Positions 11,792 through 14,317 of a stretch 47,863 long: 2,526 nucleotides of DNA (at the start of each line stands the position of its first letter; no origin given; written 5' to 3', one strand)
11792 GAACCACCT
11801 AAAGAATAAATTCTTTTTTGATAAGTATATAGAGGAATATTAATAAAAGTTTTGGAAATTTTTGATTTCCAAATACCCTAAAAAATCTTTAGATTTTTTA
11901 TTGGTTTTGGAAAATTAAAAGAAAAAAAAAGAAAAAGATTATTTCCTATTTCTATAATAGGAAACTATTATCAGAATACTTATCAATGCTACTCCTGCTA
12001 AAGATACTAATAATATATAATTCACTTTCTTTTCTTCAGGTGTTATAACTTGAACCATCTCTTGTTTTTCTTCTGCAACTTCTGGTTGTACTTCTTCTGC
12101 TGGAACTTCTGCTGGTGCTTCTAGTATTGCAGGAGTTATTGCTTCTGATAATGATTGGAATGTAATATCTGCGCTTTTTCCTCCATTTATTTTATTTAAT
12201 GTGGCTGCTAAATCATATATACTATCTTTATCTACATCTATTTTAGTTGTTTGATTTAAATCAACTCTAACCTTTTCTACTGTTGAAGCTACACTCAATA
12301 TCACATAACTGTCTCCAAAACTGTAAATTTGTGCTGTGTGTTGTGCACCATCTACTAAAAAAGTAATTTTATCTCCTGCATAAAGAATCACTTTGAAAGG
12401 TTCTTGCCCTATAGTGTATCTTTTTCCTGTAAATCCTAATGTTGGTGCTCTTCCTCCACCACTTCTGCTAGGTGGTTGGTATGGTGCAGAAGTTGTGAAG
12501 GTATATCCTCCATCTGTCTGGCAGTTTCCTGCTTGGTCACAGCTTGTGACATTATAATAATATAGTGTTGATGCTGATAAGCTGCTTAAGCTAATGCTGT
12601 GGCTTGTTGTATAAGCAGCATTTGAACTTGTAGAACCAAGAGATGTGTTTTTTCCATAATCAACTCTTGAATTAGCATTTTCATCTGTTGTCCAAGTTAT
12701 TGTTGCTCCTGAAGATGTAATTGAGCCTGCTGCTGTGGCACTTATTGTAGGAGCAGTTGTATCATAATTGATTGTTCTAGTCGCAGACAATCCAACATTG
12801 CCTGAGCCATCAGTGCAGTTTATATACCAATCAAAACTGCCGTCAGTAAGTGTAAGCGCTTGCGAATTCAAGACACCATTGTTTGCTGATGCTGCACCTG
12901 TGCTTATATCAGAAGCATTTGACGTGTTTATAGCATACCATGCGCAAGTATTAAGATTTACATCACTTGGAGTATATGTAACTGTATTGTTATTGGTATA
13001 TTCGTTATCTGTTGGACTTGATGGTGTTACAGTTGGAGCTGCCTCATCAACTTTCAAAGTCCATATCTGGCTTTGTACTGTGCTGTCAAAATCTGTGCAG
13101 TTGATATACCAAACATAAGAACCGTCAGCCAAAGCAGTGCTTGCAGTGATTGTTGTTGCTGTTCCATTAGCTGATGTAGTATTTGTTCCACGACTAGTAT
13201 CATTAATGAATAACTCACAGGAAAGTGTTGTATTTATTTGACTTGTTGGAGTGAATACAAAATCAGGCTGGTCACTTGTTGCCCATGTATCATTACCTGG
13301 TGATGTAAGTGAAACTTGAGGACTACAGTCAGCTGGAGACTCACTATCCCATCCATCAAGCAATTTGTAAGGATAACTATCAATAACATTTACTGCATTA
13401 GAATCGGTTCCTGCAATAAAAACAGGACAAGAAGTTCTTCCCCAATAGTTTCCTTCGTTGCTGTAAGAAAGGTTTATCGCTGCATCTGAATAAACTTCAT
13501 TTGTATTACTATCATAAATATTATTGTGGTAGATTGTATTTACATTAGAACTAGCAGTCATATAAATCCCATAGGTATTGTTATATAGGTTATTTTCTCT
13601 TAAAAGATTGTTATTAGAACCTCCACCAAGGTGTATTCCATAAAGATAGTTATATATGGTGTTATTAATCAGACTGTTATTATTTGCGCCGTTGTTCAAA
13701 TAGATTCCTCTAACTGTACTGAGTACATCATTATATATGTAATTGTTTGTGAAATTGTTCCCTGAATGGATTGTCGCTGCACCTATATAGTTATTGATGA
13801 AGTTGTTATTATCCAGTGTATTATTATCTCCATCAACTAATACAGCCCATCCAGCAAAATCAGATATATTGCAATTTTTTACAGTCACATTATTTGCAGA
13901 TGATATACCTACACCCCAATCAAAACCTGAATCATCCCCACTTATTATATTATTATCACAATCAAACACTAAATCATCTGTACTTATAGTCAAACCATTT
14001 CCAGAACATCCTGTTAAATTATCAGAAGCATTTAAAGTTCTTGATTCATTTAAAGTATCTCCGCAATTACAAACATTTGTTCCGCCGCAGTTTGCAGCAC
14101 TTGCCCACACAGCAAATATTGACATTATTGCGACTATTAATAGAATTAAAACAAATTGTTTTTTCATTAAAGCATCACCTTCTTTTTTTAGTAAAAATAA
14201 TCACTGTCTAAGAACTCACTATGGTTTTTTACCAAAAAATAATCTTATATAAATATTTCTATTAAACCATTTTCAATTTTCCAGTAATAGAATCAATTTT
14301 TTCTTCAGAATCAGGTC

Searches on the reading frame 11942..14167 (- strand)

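Call 14: search_protein_families(library=pfam, proteins=[window:11942-14167:-], max_evalue=0.001)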
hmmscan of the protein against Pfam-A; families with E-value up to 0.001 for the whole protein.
window:11942-14167:- (742 aa): 4 families
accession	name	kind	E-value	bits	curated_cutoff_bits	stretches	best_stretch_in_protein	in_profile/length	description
PF13229.12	Beta_helix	-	8.5e-09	35.7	25.9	2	25-171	14-158/158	Right handed beta helix region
PF05048.19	NosD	-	2.7e-07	30.7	23.6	1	151-244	104-209/212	Periplasmic copper-binding protein (NosD)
PF19077.6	Big_13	-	1.6e-05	25.8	27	1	291-374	19-101/102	Bacterial Ig-like domain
PF16656.11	Pur_ac_phosph_N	-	0.00011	23.2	30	1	479-559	7-93/93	Purple acid Phosphatase, N-terminal domain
